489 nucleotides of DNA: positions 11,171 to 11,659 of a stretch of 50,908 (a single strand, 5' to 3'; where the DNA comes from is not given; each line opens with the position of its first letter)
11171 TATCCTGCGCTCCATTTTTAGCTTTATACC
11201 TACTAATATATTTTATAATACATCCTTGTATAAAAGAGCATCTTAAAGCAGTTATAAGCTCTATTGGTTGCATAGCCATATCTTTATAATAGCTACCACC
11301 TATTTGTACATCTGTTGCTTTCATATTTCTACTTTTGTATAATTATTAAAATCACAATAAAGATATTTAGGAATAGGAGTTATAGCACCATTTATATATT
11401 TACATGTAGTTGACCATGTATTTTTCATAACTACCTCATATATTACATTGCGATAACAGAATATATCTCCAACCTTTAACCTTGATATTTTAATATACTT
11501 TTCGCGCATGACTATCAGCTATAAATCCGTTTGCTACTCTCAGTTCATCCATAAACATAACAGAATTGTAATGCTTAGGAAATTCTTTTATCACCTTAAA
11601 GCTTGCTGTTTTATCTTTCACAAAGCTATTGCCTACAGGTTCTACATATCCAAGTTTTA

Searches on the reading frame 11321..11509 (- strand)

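Call 86: search_protein_families(library=pfam, max_evalue=1, proteins=[window:11321-11509:-])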
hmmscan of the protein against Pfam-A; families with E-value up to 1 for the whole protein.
window:11321-11509:- (62 aa): 3 families
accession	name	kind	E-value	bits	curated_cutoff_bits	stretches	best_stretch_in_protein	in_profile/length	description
PF22755.2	E217_gp28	-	0.037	14.6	27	1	4-34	68-98/110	E217 collar protein gp28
PF05289.16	BLYB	-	0.082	13.6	25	1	11-49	35-73/120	Borrelia hemolysin accessory protein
PF00924.24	MS_channel_2nd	-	0.15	12.6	20.2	1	11-58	18-67/68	Mechanosensitive ion channel, beta-domain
